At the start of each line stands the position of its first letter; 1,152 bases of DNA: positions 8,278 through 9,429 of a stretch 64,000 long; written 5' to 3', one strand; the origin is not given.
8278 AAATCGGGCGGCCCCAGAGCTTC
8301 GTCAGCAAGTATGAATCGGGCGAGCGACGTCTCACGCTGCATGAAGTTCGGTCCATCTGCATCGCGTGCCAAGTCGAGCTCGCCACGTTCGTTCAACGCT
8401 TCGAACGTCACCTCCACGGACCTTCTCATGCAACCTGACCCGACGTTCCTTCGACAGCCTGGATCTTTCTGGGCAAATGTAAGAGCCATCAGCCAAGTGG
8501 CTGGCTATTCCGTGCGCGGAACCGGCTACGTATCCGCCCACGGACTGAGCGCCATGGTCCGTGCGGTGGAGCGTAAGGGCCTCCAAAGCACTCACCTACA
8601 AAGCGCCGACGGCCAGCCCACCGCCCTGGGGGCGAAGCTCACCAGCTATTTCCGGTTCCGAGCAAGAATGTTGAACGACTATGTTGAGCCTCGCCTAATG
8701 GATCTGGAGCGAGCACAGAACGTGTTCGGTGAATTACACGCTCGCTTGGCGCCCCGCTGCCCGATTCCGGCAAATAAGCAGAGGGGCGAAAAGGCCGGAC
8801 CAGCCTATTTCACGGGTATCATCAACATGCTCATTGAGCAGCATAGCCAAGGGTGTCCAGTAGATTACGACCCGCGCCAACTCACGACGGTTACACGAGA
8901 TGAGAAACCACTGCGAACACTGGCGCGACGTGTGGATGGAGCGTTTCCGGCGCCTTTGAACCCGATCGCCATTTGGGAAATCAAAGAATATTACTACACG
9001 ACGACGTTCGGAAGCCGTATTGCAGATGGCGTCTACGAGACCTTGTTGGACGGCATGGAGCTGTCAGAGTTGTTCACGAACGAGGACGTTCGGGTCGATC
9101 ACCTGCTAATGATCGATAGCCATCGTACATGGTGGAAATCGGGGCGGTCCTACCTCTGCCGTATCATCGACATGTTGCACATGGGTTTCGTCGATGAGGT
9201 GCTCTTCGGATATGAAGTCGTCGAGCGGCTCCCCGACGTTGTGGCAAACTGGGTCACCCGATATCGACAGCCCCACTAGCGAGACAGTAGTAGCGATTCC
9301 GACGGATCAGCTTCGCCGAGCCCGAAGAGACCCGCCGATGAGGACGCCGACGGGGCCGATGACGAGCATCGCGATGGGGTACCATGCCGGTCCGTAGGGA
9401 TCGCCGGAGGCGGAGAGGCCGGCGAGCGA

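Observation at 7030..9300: Low-GC island carrying a complete C-protein-controlled restriction-modification system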

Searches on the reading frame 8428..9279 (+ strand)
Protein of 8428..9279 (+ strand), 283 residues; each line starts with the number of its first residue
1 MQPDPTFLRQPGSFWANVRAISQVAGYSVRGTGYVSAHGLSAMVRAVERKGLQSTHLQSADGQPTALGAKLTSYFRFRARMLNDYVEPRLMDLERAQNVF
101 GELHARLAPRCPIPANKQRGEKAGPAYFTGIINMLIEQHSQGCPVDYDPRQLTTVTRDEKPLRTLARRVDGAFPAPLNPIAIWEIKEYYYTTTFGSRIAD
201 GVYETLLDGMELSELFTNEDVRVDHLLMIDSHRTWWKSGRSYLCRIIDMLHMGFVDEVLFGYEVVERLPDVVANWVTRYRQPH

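Call 3: search_protein_families(library=pfam, proteins=[window:8428-9279:+], max_evalue=1)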
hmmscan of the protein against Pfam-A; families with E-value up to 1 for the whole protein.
window:8428-9279:+ (283 aa): 2 families
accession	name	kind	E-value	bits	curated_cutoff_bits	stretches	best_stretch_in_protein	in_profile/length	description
PF24736.1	DUF7687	-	2.8e-79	265.6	26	1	91-275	1-187/187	Domain of unknown function (DUF7687)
PF24739.1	DUF7690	-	2.6e-21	76.3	25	1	1-84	1-83/84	Domain of unknown function (DUF7690)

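Call 4: search_protein_families(library=ncbifam, proteins=[window:8428-9279:+], max_evalue=1)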
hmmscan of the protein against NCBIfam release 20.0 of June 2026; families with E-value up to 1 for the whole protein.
window:8428-9279:+ (283 aa): 0 families

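Call 6: search_solved_structures(query=window:8428-9279:+, max_evalue=10, show_alignments=2)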
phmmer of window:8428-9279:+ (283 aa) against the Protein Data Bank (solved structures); distinct sequences matched with E-value up to 10: 2.
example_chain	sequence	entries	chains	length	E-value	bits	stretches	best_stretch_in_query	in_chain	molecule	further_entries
4kgb_A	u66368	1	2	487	0.49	12.9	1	41-164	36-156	Succinyl-CoA:3-ketoacid-coenzyme A transferase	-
1ezw_A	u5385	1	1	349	1.2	11.7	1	110-161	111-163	COENZYME F420-DEPENDENT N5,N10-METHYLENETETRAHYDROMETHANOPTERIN REDUCTASE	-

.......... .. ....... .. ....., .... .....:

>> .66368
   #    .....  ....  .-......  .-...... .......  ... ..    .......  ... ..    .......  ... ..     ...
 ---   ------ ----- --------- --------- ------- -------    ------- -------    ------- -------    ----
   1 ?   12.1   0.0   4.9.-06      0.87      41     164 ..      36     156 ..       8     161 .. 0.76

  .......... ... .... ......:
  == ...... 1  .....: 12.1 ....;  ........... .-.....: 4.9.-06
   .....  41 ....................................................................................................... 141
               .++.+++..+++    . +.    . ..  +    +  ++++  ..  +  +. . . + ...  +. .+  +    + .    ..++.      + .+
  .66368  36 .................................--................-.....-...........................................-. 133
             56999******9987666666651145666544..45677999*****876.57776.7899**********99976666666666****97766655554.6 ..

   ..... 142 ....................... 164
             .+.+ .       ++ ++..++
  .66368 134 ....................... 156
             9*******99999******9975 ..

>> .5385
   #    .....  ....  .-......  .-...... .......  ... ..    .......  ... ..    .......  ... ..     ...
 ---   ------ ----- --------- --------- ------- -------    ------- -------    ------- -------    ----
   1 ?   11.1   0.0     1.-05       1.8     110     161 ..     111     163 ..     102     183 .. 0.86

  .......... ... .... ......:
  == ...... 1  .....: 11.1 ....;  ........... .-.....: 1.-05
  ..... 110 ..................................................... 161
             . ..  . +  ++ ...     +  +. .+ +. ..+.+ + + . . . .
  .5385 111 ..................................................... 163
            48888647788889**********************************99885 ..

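Call 7: search_protein_families(library=padloc, proteins=[window:8428-9279:+], max_evalue=1)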
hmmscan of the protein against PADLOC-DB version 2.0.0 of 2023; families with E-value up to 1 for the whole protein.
window:8428-9279:+ (283 aa): 1 family
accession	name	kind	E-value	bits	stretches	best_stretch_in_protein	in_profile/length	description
PDLC03423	REase_II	-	1.9e-61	206.2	1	1-279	1-283/285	Type II restriction enzyme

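Call 9: find_homologous_proteins(query=window:8428-9279:+)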
Query window:8428-9279:+ (283 aa): 7233 proteins with E <= 0.001 among 7922 candidates; the best 120 are listed.
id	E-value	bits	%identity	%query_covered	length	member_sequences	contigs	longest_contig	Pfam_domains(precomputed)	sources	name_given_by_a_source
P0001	2.9e-192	655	100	100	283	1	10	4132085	PF24739.2,PF24736.2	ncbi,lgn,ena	-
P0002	4.6e-162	556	100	85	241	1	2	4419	PF24736.2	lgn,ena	-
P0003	6.9e-143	493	74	99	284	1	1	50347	PF24739.2,PF24736.2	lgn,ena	-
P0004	2.3e-142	492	75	99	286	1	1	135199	PF24739.2,PF24736.2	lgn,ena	-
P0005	3.0e-130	452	68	99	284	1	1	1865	PF24739.2,PF24736.2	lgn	-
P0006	2.2e-129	449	68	99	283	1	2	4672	PF24739.2,PF24736.2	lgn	-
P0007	4.6e-125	435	65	100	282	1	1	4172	PF24739.2,PF24736.2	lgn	-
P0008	8.2e-125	434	67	99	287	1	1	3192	PF24739.2,PF24736.2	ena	-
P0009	1.9e-121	423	66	98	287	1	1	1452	PF24739.2,PF24736.2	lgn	-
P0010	4.5e-121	422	64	99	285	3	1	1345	PF24739.2,PF24736.2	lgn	-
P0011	4.3e-120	418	63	100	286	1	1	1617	PF24739.2,PF24736.2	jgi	jgi:hypothetical protein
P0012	4.8e-120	418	66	98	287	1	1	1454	PF24739.2,PF24736.2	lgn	-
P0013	1.1e-119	417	64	98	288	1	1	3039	PF24739.2,PF24736.2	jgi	jgi:hypothetical protein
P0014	1.2e-119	417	64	98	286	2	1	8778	PF24739.2,PF24736.2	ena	-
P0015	1.6e-119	417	66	98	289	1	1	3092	PF24739.2,PF24736.2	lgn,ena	-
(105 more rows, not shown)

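Call 12: find_encoding_contigs(protein=P0001, flank=6000, max_places=6)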
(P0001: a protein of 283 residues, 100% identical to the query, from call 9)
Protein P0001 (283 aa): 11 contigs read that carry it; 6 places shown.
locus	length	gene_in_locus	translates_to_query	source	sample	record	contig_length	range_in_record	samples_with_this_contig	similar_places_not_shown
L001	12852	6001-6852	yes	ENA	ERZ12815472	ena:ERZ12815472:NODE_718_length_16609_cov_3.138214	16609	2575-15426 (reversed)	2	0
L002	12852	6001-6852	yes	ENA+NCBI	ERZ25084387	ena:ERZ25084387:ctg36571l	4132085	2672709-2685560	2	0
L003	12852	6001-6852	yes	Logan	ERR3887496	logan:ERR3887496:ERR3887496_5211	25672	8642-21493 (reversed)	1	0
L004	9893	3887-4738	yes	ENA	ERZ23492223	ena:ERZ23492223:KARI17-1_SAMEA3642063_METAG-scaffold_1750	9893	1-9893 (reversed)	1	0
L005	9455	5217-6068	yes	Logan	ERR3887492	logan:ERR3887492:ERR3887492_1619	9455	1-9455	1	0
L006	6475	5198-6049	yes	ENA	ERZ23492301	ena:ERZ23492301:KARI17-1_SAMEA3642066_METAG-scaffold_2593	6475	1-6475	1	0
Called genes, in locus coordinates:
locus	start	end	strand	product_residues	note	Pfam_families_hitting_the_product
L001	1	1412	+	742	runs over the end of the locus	PF17806:SO_alpha_A3, PF01571:GCV_T, PF08669:GCV_T_C (weak)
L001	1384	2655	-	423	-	-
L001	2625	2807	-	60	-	-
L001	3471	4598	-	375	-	PF01053:Cys_Met_Meta_PP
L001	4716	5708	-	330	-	PF02086:MethyltransfD12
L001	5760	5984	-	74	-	-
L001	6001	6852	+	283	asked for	PF24739:DUF7690, PF24736:DUF7687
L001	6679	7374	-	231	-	-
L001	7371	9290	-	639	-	PF02129:Peptidase_S15, PF08530:PepX_C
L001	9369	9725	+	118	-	PF11731:Cdd1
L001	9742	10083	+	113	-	PF01035:DNA_binding_1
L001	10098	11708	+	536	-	PF00135:COesterase, PF20434:BD-FAE, PF07859:Abhydrolase_3 (faint)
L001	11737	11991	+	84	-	-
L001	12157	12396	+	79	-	-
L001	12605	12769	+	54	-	-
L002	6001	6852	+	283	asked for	PF24739:DUF7690, PF24736:DUF7687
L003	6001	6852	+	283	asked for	PF24739:DUF7690, PF24736:DUF7687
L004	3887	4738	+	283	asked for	PF24739:DUF7690, PF24736:DUF7687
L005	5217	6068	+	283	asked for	PF24739:DUF7690, PF24736:DUF7687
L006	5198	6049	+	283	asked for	PF24739:DUF7690, PF24736:DUF7687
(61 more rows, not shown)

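Call 13: search_dna_similar(query=window:8428-9279:+, collection=plasmids, mode=protein, max_rows=30)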
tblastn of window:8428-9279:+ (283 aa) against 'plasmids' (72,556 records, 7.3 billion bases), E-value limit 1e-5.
Records with a match: 7; places in all: 7; records where one place covers at least 80% of the query: 6.
Best place of each record, by identity: <60% 7.
By first word of the organism name: Bacillus 4; [Bacillus] 1; Corynebacterium 1; Marinobacter 1.
By predicted mobility (MOB-suite, as given by PLSDB): non-mobilizable 4; mobilizable 2; conjugative 1.
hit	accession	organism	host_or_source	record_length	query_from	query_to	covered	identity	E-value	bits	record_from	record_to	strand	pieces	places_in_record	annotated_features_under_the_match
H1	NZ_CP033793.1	Bacillus sp. FDAARGOS_527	Homo sapiens,Broviac blood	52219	1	267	94%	41.7%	4e-60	213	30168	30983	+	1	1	hypothetical protein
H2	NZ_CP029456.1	Bacillus cereus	Chives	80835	1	267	94%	41.7%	4e-60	213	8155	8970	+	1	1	hypothetical protein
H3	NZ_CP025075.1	[Bacillus] caldolyticus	agar plate,agar plate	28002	1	279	99%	39.7%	2e-62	219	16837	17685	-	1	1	hypothetical protein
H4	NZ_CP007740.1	Bacillus methanolicus MGA3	soil sample, enrichment culture ...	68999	1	279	99%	39.3%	1e-58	208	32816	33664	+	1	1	hypothetical protein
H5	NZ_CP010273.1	Bacillus cereus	Chinese cabbage geotjeori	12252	1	270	95%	40.4%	6e-59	209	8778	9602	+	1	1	hypothetical protein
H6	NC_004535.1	Corynebacterium glutamicum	-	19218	1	275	97%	35.4%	4e-47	175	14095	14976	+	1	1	hypothetical protein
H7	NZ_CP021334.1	Marinobacter salarius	pure culture,Lava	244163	140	264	44%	36.8%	4e-17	88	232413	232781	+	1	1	hypothetical protein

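Call 14: search_dna_similar(query=window:8428-9279:+, collection=phages, mode=protein, max_rows=20)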
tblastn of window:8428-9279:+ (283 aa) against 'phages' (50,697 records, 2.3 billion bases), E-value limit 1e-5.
No match.

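Call 15: get_annotated_region(hit=H3, flank=4000)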
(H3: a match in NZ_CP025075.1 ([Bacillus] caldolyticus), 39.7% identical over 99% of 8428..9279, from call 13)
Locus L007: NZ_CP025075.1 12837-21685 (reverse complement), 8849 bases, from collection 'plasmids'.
description: [Bacillus] caldolyticus strain NEB414 plasmid pBcl1, complete sequence
organism: [Bacillus] caldolyticus (NCBI taxid 1394)
taxonomy: Bacteria; Bacillota; Bacilli; Bacillales; Bacillaceae; Geobacillus; [Bacillus] caldolyticus
host: -; source: agar plate,agar plate; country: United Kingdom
typing (MOB-suite, as given by PLSDB): non-mobilizable; replicon rep_cluster_349
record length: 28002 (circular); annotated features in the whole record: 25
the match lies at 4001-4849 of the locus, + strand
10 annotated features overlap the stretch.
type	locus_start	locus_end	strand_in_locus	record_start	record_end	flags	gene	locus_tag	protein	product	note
CDS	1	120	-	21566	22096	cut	-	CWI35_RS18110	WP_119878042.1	competence protein ComK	GO:0030420 - establishment of competence for transformation [Evidence IEA]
CDS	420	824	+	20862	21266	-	-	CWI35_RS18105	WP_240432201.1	ribbon-helix-helix protein, CopG family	GO:0006355 - regulation of DNA-templated transcription [Evidence IEA]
CDS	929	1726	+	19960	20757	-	-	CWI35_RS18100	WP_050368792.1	ParA family protein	-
CDS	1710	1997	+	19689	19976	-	-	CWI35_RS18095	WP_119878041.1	hypothetical protein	-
CDS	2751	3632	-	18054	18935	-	-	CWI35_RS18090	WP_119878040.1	DNA adenine methylase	-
CDS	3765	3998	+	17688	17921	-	-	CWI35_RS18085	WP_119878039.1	helix-turn-helix transcriptional regulator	-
CDS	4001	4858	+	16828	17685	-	-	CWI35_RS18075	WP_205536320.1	hypothetical protein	-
CDS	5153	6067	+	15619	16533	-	-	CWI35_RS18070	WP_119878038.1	tyrosine-type recombinase/integrase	GO:0015074 - DNA integration [Evidence IEA]; GO:0006310 - DNA recombination [Evidence IEA]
CDS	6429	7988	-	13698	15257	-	-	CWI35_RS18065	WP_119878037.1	hydantoinase/oxoprolinase family protein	-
CDS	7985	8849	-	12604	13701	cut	-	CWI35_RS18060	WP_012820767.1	DUF917 domain-containing protein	-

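Call 16: get_annotated_region(hit=H4, flank=4000)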
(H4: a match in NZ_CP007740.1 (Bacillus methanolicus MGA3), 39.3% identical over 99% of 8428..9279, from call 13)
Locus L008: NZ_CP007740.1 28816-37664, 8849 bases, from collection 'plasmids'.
description: Bacillus methanolicus MGA3 plasmid pBM69, complete sequence
organism: Bacillus methanolicus MGA3 (NCBI taxid 796606)
taxonomy: Bacteria; Bacillota; Bacilli; Bacillales; Bacillaceae; Bacillus; Bacillus methanolicus; Bacillus methanolicus MGA3
host: -; source: soil sample, enrichment culture methanol as carbon source; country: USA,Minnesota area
typing (MOB-suite, as given by PLSDB): non-mobilizable
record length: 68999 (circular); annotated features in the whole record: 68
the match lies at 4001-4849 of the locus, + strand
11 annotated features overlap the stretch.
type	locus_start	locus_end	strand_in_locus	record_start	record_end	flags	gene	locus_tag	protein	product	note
CDS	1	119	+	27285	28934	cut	-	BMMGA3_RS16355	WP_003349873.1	AAA family ATPase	-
CDS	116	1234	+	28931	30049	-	-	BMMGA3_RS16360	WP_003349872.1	UvrD-helicase domain-containing protein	-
CDS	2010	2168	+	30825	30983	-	-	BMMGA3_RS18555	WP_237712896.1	TraM recognition domain-containing protein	-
CDS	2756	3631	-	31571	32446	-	-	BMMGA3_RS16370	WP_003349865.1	DNA adenine methylase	-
CDS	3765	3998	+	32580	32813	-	-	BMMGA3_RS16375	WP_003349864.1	helix-turn-helix transcriptional regulator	-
CDS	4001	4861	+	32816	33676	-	-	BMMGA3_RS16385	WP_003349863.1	hypothetical protein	-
CDS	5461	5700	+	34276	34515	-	-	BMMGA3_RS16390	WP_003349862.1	hypothetical protein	-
CDS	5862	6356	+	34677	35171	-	-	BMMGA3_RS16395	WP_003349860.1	DUF1572 domain-containing protein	-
CDS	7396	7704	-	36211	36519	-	-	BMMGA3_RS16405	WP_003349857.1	hypothetical protein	-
CDS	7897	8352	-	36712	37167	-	-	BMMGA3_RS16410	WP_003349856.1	ferritin-like domain-containing protein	-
CDS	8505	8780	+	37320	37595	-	-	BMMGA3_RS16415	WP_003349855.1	hypothetical protein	-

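Call 17: search_solved_structures(query=L007:3765-3998:+, max_evalue=1e-10, show_alignments=1)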
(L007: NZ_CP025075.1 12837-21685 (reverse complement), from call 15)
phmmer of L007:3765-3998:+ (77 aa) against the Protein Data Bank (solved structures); distinct sequences matched with E-value up to 1e-10: 2.
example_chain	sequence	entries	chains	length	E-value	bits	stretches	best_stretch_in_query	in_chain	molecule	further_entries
2b5a_A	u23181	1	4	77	1.2e-46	158.4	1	1-77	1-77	C.BclI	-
1y7y_A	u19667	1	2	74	9.4e-17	63.9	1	10-68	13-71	C.AhdI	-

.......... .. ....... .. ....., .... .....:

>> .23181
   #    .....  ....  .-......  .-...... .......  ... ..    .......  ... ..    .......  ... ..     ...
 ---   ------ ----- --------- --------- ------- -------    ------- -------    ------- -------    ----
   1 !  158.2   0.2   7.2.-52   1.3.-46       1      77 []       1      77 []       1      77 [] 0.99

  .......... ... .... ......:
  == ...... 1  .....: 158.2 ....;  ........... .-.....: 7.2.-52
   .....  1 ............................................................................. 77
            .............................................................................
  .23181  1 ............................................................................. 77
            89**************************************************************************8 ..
